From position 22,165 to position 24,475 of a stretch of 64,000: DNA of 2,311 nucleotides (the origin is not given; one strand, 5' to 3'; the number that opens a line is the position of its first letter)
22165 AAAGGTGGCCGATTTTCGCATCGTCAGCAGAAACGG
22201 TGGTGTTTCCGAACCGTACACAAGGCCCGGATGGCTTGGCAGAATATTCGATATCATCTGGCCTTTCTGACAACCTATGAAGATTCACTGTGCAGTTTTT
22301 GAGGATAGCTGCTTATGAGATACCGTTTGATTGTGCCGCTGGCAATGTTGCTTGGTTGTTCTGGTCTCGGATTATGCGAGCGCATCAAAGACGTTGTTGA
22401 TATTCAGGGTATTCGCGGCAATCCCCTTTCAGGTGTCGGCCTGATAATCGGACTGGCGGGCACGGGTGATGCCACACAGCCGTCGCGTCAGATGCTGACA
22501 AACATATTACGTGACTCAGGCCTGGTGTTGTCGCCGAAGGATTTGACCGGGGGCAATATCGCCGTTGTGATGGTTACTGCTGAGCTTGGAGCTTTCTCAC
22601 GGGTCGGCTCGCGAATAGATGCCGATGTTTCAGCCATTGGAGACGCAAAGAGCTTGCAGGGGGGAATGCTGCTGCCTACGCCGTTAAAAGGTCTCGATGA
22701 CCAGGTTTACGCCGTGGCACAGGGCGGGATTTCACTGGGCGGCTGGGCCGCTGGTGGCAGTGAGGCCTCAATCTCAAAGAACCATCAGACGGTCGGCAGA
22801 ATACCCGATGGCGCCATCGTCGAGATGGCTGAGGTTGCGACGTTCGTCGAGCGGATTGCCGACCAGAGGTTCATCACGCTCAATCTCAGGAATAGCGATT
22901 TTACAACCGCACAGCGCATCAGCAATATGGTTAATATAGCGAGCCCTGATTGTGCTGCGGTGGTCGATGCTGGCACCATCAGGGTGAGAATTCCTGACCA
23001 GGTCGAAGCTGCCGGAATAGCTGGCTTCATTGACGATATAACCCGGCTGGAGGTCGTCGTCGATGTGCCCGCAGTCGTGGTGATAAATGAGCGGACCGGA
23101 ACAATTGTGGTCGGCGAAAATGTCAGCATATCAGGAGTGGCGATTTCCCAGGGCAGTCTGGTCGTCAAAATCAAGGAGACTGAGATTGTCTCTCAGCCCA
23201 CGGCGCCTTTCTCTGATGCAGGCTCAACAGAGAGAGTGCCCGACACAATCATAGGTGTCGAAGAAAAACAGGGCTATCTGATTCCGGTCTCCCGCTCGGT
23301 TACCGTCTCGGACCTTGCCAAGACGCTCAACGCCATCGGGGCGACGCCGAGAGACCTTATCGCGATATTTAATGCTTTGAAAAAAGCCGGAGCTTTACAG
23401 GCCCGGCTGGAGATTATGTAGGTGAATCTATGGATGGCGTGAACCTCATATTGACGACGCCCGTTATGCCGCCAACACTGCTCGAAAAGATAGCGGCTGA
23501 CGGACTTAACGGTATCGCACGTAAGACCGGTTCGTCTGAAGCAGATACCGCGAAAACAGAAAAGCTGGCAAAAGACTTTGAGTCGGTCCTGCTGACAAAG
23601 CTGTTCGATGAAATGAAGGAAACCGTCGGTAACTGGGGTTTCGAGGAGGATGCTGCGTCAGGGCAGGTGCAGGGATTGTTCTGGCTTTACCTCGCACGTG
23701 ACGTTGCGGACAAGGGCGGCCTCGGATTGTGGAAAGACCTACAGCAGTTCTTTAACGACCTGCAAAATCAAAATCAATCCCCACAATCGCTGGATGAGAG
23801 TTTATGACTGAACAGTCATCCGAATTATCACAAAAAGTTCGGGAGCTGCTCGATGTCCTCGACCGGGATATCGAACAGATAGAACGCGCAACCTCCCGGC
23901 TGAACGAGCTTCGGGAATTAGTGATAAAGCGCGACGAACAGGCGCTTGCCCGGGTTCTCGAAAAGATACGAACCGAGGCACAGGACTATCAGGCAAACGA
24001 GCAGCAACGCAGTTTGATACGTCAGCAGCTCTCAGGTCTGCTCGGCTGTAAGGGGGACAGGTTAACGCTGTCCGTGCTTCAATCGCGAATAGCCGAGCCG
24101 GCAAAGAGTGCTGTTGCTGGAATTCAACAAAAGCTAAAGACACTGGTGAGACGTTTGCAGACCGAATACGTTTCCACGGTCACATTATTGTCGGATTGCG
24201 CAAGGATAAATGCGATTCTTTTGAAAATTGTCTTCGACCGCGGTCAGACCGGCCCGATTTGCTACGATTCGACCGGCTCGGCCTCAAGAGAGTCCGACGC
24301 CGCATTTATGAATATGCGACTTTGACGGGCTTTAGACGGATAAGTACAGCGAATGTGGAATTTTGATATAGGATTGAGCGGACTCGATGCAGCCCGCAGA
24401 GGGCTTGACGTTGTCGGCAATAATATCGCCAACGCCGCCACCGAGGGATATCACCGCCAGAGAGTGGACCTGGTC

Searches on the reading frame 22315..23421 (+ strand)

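Call 4: search_protein_families(library=pfam, proteins=[window:22315-23421:+], max_evalue=0.01)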
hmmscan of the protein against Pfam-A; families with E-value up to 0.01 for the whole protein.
window:22315-23421:+ (368 aa): 1 family
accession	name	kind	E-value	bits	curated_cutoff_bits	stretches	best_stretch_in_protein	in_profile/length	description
PF02119.21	FlgI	-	2.4e-110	369.1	25.3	1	23-367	1-343/343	Flagellar P-ring protein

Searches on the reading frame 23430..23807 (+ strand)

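Call 4: search_protein_families(library=pfam, proteins=[window:23430-23807:+], max_evalue=0.01)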
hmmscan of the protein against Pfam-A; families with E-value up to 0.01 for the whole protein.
window:23430-23807:+ (125 aa): 0 families

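Call 35: search_protein_families(library=pfam, proteins=[window:23430-23807:+], max_evalue=1)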
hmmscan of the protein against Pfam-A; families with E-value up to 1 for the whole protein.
window:23430-23807:+ (125 aa): 1 family
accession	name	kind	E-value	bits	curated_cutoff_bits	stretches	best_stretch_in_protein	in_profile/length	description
PF18579.7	Raf1_HTH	-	0.14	12.3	27.3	1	98-123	13-38/61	Rubisco accumulation factor 1 helix turn helix domain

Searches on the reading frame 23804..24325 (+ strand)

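Call 4: search_protein_families(library=pfam, proteins=[window:23804-24325:+], max_evalue=0.01)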
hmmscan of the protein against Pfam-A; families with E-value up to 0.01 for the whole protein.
window:23804-24325:+ (173 aa): 1 family
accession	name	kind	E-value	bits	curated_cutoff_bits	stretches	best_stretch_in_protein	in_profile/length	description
PF05130.17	FlgN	-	3e-08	34.7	30.5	1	13-161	4-146/147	FlgN protein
